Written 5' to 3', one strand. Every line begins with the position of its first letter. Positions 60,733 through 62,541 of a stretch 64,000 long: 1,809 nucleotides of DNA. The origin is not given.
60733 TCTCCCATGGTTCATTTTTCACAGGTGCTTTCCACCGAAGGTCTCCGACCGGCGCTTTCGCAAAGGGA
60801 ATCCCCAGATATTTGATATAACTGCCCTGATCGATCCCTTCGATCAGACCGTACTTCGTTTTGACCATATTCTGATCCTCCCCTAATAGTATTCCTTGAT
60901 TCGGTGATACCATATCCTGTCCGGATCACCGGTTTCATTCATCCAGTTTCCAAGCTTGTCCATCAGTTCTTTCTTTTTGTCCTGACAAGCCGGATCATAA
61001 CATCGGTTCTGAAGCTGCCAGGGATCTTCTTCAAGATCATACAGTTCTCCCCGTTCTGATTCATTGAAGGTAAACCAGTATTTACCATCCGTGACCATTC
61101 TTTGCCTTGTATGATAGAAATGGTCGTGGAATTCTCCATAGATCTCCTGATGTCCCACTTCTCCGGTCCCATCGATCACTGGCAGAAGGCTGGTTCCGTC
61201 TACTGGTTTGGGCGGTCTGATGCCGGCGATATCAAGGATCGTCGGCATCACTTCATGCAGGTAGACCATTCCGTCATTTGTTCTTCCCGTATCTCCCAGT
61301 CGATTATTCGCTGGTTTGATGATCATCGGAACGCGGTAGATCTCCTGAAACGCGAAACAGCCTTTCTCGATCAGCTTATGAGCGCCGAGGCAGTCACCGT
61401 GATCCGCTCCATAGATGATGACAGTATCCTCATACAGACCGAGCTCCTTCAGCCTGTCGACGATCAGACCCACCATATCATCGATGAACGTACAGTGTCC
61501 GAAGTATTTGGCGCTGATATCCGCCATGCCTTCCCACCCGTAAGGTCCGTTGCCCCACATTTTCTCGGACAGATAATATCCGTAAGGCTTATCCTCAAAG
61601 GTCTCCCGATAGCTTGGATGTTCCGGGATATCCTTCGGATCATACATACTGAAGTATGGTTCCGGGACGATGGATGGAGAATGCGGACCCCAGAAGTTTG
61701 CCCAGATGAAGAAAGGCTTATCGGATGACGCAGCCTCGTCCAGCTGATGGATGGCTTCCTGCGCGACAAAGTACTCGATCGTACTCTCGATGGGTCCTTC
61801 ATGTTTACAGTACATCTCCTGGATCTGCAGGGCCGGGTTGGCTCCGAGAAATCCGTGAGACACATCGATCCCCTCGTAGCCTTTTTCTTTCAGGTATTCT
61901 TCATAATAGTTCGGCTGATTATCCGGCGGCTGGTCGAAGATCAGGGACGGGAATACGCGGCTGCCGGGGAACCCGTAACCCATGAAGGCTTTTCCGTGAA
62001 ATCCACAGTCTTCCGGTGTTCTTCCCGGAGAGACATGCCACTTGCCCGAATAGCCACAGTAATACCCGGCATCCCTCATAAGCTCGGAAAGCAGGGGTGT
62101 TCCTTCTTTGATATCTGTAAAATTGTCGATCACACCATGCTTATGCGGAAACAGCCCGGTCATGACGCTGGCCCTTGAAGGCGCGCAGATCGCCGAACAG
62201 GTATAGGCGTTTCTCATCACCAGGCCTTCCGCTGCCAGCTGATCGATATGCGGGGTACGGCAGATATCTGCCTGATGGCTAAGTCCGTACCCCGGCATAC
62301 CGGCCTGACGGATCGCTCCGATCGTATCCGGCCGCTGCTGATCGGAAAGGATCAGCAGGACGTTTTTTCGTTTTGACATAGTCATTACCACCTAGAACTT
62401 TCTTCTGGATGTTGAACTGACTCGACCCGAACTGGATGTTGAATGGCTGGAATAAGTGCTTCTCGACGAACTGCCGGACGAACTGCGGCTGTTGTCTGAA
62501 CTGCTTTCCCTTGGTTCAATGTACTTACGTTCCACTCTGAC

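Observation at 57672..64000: Heterogeneous four-gene operon: multi-TPM membrane protein, Cys-sulfatase, carboxylesterase and SNF2 helicase, with TGATG coupling of esterase and helicase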

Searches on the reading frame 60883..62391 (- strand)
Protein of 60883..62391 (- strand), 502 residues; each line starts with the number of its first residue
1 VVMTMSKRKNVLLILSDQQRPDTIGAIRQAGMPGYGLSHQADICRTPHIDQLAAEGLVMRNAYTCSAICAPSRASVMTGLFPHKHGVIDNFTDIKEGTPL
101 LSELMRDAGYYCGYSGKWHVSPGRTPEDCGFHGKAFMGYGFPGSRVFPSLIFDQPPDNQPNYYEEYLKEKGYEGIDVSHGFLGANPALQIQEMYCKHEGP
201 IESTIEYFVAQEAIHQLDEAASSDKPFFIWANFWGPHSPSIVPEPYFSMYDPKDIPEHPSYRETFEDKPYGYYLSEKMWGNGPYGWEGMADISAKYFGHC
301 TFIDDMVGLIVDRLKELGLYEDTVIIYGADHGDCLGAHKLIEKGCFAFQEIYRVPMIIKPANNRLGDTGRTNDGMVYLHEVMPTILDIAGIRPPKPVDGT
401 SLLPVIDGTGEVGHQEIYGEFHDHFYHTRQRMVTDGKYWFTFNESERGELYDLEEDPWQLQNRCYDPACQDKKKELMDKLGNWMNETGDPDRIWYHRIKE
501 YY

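Call 4: search_protein_families(library=pfam, proteins=[window:60883-62391:-], max_evalue=0.01)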
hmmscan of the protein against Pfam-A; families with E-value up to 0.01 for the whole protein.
window:60883-62391:- (502 aa): 3 families
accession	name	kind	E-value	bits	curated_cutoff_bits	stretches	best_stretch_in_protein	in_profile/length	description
PF00884.28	Sulfatase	-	2.1e-42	145.9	25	1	9-391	1-301/301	Sulfatase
PF16347.10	SGSH_C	-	2.1e-15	57.7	29.3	1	337-482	2-150/154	N-sulphoglucosamine sulphohydrolase, C-terminal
PF01663.27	Phosphodiest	-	1.5e-11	44.9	23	1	44-160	18-123/342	Type I phosphodiesterase / nucleotide pyrophosphatase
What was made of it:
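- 60883..62379 (-): Cytoplasmic formylglycine-type (Cys) S1 sulfatase, 498 aa. Pfam Sulfatase E = 2.1e-42 plus SGSH_C (call 4).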

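Call 23: search_protein_families(library=ncbifam, proteins=[window:60883-62379:-], max_evalue=0.001)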
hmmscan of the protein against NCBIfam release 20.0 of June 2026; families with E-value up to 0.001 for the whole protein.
window:60883-62379:- (498 aa): 5 families
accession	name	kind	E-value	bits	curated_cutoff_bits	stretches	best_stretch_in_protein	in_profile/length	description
NF010322.0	PRK13759.1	equivalog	9.7e-73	245.3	481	1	3-478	5-455/486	arylsulfatase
NF045661.1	HdlasePehA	equivalog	6.6e-56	189.9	900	1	3-480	1-485/506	phosphoric/sulfuric ester hydrolase PehA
TIGR03417.1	chol_sulfatase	equivalog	8.8e-54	183.2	433.45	2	204-475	167-435/500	choline-sulfatase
NF052527.1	Mn_arylsulf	exception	1.6e-38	132.9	850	1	4-477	1-449/479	manganese-dependent arylsulfatase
NF053595.1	LptchSynLtaSGpos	equivalog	9.7e-07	27.7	970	1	290-388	428-529/626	lipoteichoic acid synthase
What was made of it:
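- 60883..62379 (-): It scores below every NCBIfam equivalog cut-off; the best is arylsulfatase PRK13759 at 245 bits against 481 (call 23).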

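Call 24: search_protein_families(library=padloc, proteins=[window:60883-62379:-], max_evalue=0.001)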
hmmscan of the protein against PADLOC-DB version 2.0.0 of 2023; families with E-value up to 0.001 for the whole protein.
window:60883-62379:- (498 aa): 0 families

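Call 25: search_solved_structures(query=window:60883-62379:-, max_evalue=1e-10, show_alignments=1)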
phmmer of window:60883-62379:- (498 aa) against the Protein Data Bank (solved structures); distinct sequences matched with E-value up to 1e-10: 67 (the best 60 are shown).
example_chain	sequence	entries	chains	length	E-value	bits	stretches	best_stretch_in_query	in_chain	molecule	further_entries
6pt4_B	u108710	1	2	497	1.8e-42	148.9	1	199-494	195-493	exo-2S-iota carrageenan S1 sulfatase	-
6ptk_A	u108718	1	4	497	2.5e-41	145.2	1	199-494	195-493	exo-2S-iota carrageenan S1 sulfatase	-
6pt6_B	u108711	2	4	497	3.4e-41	144.7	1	199-494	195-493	exo-2S-iota carrageenan S1 sulfatase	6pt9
4upi_A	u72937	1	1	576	3.7e-40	141.3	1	38-483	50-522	SULFATASE FAMILY PROTEIN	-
7oz8_AAA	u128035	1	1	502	1.1e-39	139.7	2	203-464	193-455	Choline-sulfatase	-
2w8s_A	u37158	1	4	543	4.5e-37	131.1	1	3-482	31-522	PHOSPHONATE MONOESTER HYDROLASE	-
2vqr_A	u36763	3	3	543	5.8e-37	130.7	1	218-481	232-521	PUTATIVE SULFATASE | Multifunctional alkaline phosphatase superfamily protein pRL90232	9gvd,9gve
4upl_A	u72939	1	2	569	1.2e-35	126.4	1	39-481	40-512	SULFATASE FAMILY PROTEIN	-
5g2v_A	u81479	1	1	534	1.5e-34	122.7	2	281-485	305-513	N-ACETYLGLUCOSAMINE-6-SULFATASE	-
7lha_A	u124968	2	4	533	1e-33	120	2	297-423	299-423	Exo-L-galactose-6-sulfatase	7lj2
9ihk_D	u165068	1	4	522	6.3e-33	117.4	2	218-475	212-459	Sulfatase_S1_30A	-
6fny_A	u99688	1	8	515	1.1e-32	116.6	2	203-464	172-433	Choline-sulfatase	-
4uph_A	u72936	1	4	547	2.2e-32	115.6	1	2-412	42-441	SULFATASE (SULFURIC ESTER HYDROLASE) PROTEIN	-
4upk_A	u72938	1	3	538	6.4e-32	114.1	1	4-406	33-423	PHOSPHONATE MONOESTER HYDROLASE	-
6g5z_A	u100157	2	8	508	1.3e-31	113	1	203-464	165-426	Choline-sulfatase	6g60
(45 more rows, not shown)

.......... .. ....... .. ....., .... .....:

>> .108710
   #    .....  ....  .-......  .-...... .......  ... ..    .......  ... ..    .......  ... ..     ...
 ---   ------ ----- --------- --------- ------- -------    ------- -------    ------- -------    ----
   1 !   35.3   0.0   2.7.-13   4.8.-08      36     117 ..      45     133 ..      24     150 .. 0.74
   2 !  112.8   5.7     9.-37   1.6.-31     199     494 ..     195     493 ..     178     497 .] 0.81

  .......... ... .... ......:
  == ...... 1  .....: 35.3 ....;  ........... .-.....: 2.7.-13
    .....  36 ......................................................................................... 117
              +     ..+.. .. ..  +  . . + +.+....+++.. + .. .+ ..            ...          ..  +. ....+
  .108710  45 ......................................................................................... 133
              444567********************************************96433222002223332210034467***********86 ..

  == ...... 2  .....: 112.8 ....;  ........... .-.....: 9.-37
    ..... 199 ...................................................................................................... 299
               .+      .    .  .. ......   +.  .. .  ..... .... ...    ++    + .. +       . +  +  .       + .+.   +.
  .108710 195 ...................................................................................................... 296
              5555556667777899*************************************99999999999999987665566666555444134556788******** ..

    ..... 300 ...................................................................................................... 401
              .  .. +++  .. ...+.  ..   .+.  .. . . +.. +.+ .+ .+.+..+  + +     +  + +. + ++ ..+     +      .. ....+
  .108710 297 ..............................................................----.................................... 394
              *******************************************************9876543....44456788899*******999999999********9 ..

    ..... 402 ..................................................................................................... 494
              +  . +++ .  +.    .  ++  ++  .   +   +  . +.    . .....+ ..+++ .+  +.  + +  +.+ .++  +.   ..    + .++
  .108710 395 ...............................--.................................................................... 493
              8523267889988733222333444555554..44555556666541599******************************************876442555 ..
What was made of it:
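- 60883..62379 (-): The CAPSR motif aligns with CSPSR of 6PT4 (call 25).
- On S1 formylglycine-dependent sulfatase: The best PDB relatives are mixed: carrageenan, choline and aryl sulfatases and phosphonate monoester hydrolases (call 25).
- Checked: The motif C-A-P-S-R aligns with the formylglycine motif of solved S1 sulfatases (call 25).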

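Call 41: find_homologous_proteins(query=window:60883-62379:-, max_evalue=1e-20)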
Query window:60883-62379:- (498 aa): 1454 proteins with E <= 1e-20 among 7694 candidates; the best 120 are listed.
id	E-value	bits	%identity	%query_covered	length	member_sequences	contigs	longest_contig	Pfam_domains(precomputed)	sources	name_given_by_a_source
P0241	0.0e+0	1092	90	100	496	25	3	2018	PF01663.28,PF16347.11,PF00884.29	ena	-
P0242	6.7e-289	977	80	100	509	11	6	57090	PF01663.28,PF16347.11,PF00884.29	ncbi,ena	-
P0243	5.3e-285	964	80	100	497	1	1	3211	PF01663.28,PF16347.11,PF00884.29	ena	-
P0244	1.3e-268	910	76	100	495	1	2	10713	PF01663.28,PF16347.11,PF00884.29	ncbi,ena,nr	ncbi:MAG: sulfatase-like hydrolase/transferase [Firmicutes bacterium]|nr:sulfatase-like hydrolase/tr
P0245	1.6e-260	884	75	100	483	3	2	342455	PF01663.28,PF16347.11,PF00884.29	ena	-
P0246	1.2e-258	877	73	100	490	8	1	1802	PF01663.28,PF16347.11,PF00884.29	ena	-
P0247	8.0e-255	865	72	100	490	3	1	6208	PF01663.28,PF16347.11,PF00884.29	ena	-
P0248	2.4e-254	863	73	100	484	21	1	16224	PF01663.28,PF16347.11,PF00884.29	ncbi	-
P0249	7.3e-250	848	72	100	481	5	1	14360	PF01663.28,PF16347.11,PF00884.29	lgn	-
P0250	1.7e-249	847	72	100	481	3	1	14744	PF01663.28,PF16347.11,PF00884.29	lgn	-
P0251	1.1e-246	838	72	100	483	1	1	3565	PF01663.28,PF16347.11,PF00884.29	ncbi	-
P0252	1.1e-245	834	71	100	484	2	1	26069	PF01663.28,PF16347.11,PF00884.29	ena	-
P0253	2.4e-245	833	72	100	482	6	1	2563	PF01663.28,PF16347.11,PF00884.29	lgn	-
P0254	4.2e-242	823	70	100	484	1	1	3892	PF01663.28,PF16347.11,PF00884.29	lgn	-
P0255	9.5e-242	822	70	100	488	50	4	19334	PF01663.28,PF16347.11,PF00884.29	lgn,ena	-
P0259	4.0e-240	816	69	100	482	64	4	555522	PF01663.28,PF16347.11,PF00884.29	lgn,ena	-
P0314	7.8e-215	733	63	100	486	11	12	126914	PF01663.28,PF16347.11,PF00884.29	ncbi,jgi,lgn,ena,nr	ncbi:MAG TPA: arylsulfatase [Lachnospiraceae bacterium]|nr:arylsulfatase [Lachnospiraceae bacterium]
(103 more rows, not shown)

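Call 42: find_encoding_contigs(protein=P0259, flank=6000, max_places=2)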
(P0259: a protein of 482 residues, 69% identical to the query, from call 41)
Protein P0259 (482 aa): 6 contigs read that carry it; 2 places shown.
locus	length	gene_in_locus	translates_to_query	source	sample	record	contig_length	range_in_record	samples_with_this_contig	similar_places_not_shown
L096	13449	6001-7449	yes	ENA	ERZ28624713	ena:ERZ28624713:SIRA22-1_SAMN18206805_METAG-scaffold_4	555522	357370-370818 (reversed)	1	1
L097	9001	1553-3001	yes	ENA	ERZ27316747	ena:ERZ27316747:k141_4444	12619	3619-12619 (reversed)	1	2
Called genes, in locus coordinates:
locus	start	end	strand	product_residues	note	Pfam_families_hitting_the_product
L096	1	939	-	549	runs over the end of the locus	PF00155:Aminotran_1_2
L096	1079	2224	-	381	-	PF02683:DsbD_TM, PF13386:DsbD_2, PF11139:SfLAP (weak), PF08534:Redoxin, PF00085:Thioredoxin (weak), PF00578:AhpC-TSA, PF13098:Thioredoxin_2, PF13905:Thioredoxin_8, +1 more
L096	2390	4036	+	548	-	PF00999:Na_H_Exchanger, PF02080:TrkA_C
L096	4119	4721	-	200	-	PF16011:CBM9_2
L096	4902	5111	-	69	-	-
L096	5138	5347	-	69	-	PF00313:CSD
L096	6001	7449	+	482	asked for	PF00884:Sulfatase, PF01663:Phosphodiest, PF16347:SGSH_C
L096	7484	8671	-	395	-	PF13412:HTH_24 (weak), PF00480:ROK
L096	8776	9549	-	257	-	PF12746:GNAT_acetyltran, PF13302:Acetyltransf_3 (weak), PF00583:Acetyltransf_1 (weak)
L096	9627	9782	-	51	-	-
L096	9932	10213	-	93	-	-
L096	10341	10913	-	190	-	PF00004:AAA (weak), PF02224:Cytidylate_kin (faint), PF13238:AAA_18 (weak), PF01202:SKI (weak)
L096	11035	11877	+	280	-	PF06723:MreB_Mbl, PF11104:PilM_2, PF14450:FtsA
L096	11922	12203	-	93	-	-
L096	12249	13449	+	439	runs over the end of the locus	PF01554:MatE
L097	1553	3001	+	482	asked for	PF00884:Sulfatase, PF01663:Phosphodiest, PF16347:SGSH_C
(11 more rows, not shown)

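Call 43: find_encoding_contigs(protein=P0314, flank=6000, max_places=2)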
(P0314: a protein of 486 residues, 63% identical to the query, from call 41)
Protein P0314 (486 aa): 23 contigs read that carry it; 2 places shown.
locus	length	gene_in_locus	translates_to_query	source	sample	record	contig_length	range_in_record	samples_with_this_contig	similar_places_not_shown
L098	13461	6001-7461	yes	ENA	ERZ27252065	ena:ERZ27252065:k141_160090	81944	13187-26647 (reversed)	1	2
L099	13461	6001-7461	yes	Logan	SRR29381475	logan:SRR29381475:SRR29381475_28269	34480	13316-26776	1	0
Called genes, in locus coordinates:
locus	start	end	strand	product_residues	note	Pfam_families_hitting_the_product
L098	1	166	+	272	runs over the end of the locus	PF00795:CN_hydrolase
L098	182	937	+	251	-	PF03729:DUF308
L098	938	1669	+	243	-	PF00702:Hydrolase, PF13419:HAD_2 (faint), PF13242:Hydrolase_like (weak)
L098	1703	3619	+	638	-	PF18952:DUF5696, PF12905:Glyco_hydro_101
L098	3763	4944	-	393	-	PF00756:Esterase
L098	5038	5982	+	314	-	PF13353:Fer4_12 (weak), PF04055:Radical_SAM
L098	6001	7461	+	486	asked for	PF00884:Sulfatase, PF01663:Phosphodiest, PF16347:SGSH_C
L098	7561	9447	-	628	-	PF16126:DUF4838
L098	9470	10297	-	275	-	PF25063:ARM_TT21_C (faint), PF13424:TPR_12 (faint), PF13428:TPR_14 (faint), PF14559:TPR_19 (faint), PF07719:TPR_2 (weak), PF00515:TPR_1 (weak), PF13414:TPR_11, PF13432:TPR_16 (weak), +6 more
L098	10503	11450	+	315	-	PF00005:ABC_tran, PF13304:AAA_21 (weak)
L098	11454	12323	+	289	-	PF01061:ABC2_membrane, PF12679:ABC2_membrane_2, PF13346:ABC2_membrane_5 (weak), PF12698:ABC2_membrane_3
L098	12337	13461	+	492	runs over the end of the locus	PF23357:DUF7088 (weak), PF09822:ABC_transp_aux, PF14258:DUF4350, PF23355:IFT52_GIFT (weak)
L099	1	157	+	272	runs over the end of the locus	PF00795:CN_hydrolase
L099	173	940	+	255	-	PF03729:DUF308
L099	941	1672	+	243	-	PF00702:Hydrolase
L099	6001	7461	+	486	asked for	PF00884:Sulfatase, PF01663:Phosphodiest, PF16347:SGSH_C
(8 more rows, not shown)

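Call 44: find_encoding_contigs(protein=P0245, flank=6000, max_places=2)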
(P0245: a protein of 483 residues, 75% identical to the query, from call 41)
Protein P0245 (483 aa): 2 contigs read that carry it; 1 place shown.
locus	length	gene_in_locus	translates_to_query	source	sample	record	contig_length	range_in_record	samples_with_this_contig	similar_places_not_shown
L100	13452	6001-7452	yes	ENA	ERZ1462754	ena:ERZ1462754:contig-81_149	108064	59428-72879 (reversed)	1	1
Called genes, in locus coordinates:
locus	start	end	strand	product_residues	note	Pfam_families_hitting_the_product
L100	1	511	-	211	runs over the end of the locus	PF02502:LacAB_rpiB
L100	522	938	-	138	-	PF04463:2-thiour_desulf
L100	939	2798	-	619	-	PF00664:ABC_membrane, PF00005:ABC_tran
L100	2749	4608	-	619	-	PF00664:ABC_membrane, PF00005:ABC_tran, PF02463:SMC_N (weak)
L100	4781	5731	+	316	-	PF13749:HATPase_c_4 (weak), PF21247:Fic-like_C (weak)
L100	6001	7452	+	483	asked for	PF00884:Sulfatase, PF01663:Phosphodiest (weak), PF16347:SGSH_C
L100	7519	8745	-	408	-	PF00188:CAP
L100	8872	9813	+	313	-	PF02645:DegV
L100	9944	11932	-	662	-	PF09826:Beta_propel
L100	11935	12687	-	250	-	-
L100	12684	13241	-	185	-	PF04542:Sigma70_r2, PF08281:Sigma70_r4_2 (weak)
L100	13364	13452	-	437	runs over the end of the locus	PF08013:GatZ_KbaZ-like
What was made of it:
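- Sulfatase homologues at 63-75% identity sit alone or behind a radical-SAM gene (calls 42-44).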
